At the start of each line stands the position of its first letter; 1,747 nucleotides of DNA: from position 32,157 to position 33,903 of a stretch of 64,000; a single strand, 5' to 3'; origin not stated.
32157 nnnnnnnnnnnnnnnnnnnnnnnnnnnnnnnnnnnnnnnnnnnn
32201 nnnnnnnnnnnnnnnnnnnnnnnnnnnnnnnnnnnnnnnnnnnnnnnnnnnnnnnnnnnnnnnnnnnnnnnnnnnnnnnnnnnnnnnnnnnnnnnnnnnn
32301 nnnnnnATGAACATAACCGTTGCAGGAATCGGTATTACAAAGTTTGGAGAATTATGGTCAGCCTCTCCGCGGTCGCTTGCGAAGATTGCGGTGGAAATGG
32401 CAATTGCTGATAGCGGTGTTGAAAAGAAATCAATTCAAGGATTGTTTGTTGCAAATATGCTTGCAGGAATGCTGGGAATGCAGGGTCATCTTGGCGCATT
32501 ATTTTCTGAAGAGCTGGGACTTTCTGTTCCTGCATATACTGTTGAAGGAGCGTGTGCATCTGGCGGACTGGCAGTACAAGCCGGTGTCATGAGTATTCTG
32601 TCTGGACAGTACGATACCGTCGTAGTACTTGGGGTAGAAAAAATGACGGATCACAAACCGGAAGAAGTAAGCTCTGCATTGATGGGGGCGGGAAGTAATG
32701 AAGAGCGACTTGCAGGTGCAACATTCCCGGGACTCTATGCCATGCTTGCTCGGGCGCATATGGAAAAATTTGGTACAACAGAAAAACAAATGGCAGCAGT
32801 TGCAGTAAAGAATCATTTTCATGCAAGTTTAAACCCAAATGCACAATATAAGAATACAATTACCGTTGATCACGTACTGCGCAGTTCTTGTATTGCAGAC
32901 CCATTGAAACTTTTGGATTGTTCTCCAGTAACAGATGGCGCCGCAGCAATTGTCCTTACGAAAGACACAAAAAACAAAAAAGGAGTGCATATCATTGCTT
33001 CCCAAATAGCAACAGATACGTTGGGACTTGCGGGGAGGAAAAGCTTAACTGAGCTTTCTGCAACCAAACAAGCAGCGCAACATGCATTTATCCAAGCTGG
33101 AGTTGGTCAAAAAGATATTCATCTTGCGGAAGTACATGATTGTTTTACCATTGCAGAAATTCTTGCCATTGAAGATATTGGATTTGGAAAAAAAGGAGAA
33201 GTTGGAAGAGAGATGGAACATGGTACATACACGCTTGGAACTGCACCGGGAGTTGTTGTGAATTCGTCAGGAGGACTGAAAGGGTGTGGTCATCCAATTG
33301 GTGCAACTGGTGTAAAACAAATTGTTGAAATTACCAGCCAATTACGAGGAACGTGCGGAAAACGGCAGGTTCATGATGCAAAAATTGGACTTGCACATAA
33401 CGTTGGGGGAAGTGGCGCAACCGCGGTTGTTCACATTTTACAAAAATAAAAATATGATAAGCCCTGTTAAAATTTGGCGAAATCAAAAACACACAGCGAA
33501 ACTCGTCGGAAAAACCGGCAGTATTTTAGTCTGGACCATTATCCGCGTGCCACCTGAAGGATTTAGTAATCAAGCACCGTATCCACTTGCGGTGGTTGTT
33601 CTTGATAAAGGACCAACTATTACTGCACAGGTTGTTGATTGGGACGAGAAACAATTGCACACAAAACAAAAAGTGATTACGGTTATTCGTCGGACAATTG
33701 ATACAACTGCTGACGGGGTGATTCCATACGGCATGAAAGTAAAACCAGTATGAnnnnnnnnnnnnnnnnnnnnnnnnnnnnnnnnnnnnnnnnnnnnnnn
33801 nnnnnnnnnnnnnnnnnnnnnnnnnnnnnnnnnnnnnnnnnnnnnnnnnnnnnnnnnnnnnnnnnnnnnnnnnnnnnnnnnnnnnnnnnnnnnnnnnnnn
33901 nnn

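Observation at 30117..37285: Complete mevalonate pathway operon with archaeal-type HMGS/thiolase/DUF35 trio terminating in uppS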

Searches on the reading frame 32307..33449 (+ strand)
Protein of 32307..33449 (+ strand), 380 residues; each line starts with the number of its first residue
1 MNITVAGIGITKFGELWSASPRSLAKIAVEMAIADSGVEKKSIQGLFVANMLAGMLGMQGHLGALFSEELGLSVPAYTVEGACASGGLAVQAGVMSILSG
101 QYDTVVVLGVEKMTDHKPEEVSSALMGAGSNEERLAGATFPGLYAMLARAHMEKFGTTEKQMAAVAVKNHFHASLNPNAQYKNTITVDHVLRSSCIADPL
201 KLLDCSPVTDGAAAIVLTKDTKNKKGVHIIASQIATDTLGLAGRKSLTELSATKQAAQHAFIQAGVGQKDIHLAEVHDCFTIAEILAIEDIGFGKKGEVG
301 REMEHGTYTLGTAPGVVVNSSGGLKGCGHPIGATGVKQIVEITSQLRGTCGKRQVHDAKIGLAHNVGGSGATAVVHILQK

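Call 3: search_protein_families(library=pfam, proteins=[window:32307-33449:+], max_evalue=0.01)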
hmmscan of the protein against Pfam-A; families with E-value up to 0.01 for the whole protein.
window:32307-33449:+ (380 aa): 5 families
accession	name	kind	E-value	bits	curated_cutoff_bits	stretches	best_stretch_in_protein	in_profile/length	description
PF22691.2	Thiolase_C_1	-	1.3e-38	132.4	28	1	236-379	4-143/144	Thiolase C-terminal domain-like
PF00108.29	Thiolase_N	-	3.4e-30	105.7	26.4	1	10-219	8-258/260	Thiolase, N-terminal domain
PF00109.32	ketoacyl-synt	-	9.9e-10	38.9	20.8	1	55-128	148-218/252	Beta-ketoacyl synthase, N-terminal domain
PF02803.24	Thiolase_C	-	7.4e-08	32.5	27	1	252-362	23-113/123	Thiolase, C-terminal domain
PF08545.16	ACP_syn_III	-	2e-06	28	24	0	198-237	42-79/80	3-Oxoacyl-[acyl-carrier-protein (ACP)] synthase III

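Call 4: search_protein_families(library=ncbifam, proteins=[window:32307-33449:+], max_evalue=0.01)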
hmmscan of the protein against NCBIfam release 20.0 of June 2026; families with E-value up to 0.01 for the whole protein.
window:32307-33449:+ (380 aa): 56 families (the best 25 are shown)
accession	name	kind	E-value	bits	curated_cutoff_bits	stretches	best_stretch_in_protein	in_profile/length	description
NF004720.0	PRK06064.1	subfamily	1.7e-135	451.7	420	1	2-379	3-386/389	thiolase domain-containing protein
NF053570.1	AcCoTHIOL_METTL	equivalog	2.1e-126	421.9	600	1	3-379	4-382/385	acetyl-CoA acetyltransferase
NF005704.0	PRK07516.1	subfamily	5.8e-85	285.6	412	1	2-379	3-386/389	thiolase domain-containing protein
NF009228.0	PRK12578.1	subfamily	1.1e-84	284.4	485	1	2-379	4-386/387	thiolase domain-containing protein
NF004810.0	PRK06157.1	equivalog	2.9e-81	273.7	403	1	3-377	9-392/400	acetyl-CoA acetyltransferase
NF006102.0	PRK08256.1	subfamily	7.9e-73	245.8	436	1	2-379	4-391/394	lipid-transfer protein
NF004715.0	PRK06059.1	equivalog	1.9e-64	218.1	424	1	2-373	5-393/399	lipid-transfer protein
NF004936.0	PRK06289.1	equivalog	3.8e-64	217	375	1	13-379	15-402/405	acetyl-CoA acetyltransferase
NF004982.0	PRK06365.1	equivalog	3.6e-59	200.9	695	2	8-245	23-266/430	thiolase domain-containing protein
NF004811.0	PRK06158.1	subfamily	5.4e-59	200.1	421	1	4-378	11-378/384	acetyl-CoA acetyltransferase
NF053628.1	BnzsclthlBbsBGT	equivalog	2.1e-54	184.9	750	1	3-370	7-372/389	benzoylsuccinyl-CoA thiolase subunit BbsB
NF006010.0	PRK08142.1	subfamily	8.6e-48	163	462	1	22-371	23-375/388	thiolase domain-containing protein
NF006180.0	PRK08313.1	subfamily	1e-42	146.4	514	1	3-370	6-374/389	thiolase domain-containing protein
NF004721.0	PRK06065.1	equivalog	1.2e-42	146.2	455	1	3-369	12-382/393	thiolase domain-containing protein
NF005892.0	PRK07855.1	subfamily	1.7e-36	125.9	469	1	4-360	9-371/390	lipid-transfer protein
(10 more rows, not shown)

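Call 24: search_solved_structures(query=window:32307-33449:+, max_evalue=1e-10, show_alignments=1)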
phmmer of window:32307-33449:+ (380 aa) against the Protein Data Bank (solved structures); distinct sequences matched with E-value up to 1e-10: 20.
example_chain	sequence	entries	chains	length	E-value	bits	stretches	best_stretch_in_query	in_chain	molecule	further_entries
6esq_A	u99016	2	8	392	8.2e-83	281.8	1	3-379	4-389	acetoacetyl-CoA thiolase | Acetyl-CoA acetyltransferase thiolase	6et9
7yvy_A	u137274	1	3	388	1.2e-81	277.9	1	4-379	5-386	Acetyl-CoA acetyltransferase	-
4yzo_A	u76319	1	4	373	3.4e-58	200.8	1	4-377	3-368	Putative acyl-CoA acyltransferase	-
6hsj_A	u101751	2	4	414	1.3e-52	182.4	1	3-374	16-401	SCP2-thiolase (type-1)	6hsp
6hrv_A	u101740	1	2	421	1.4e-52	182.3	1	3-374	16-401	SCP2-thiolase (type-1)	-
7pxp_C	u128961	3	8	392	1.2e-51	179.3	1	3-372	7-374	Benzoylsuccinyl-CoA thiolase subunit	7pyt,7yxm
4bi9_A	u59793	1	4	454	5.9e-44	154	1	42-378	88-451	3-KETOACYL-COA THIOLASE, PUTATIVE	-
4bia_A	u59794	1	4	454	1.3e-42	149.6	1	42-378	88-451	3-KETOACYL-COA THIOLASE, PUTATIVE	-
3zbg_A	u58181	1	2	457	4e-40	141.4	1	42-379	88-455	3-KETOACYL-COA THIOLASE-LIKE PROTEIN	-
3zbk_A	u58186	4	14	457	9.2e-39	136.9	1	42-379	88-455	3-KETOACYL-COA THIOLASE-LIKE PROTEIN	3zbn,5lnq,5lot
3zbl_A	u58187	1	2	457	1.2e-38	136.5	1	42-379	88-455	3-KETOACYL-COA THIOLASE-LIKE PROTEIN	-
4u4e_A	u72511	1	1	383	2.5e-32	115.7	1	67-377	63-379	Thiolase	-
9myr_A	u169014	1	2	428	3.8e-24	88.8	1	143-368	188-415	Nonspecific lipid-transfer protein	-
5ab4_A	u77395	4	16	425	3.7e-23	85.6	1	3-376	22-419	SCP2-THIOLASE LIKE PROTEIN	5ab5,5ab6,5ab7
9skh_I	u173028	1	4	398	1e-22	84.1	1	250-376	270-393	2,4-diacetylphloroglucinol biosynthesis protein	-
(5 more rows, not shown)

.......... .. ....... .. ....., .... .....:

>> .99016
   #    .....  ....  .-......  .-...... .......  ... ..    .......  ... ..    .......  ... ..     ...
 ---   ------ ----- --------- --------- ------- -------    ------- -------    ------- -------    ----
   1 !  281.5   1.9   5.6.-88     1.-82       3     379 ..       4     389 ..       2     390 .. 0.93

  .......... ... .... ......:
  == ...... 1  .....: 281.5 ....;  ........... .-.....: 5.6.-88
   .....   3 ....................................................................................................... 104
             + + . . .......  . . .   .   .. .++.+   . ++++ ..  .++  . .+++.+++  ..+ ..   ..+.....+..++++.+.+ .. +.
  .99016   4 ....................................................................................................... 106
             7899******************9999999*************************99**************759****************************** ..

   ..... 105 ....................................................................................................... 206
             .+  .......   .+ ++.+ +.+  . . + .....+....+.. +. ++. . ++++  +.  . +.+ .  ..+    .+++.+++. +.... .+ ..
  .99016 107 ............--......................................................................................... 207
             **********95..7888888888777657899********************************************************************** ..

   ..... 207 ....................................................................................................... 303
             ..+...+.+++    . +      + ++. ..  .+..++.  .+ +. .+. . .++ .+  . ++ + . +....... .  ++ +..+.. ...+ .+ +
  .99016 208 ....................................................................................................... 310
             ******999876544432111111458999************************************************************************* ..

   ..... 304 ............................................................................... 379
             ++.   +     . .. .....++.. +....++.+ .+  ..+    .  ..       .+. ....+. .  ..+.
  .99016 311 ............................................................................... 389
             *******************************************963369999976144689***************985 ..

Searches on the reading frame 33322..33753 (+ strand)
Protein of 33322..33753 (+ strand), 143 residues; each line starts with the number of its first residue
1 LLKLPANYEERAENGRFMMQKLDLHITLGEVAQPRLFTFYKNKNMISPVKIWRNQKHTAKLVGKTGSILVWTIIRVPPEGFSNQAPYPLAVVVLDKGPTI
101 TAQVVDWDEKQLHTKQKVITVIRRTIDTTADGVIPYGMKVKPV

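Call 3: search_protein_families(library=pfam, proteins=[window:33322-33753:+], max_evalue=0.01)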
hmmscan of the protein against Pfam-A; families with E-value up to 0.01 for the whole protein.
window:33322-33753:+ (143 aa): 1 family
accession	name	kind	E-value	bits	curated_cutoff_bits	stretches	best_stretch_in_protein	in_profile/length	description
PF01796.24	OB_ChsH2_C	-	5.3e-13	49.1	27.1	1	62-118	4-60/65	ChsH2, C-terminal OB-fold domain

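Call 4: search_protein_families(library=ncbifam, proteins=[window:33322-33753:+], max_evalue=0.01)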
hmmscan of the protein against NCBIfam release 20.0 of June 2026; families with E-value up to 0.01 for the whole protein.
window:33322-33753:+ (143 aa): 0 families
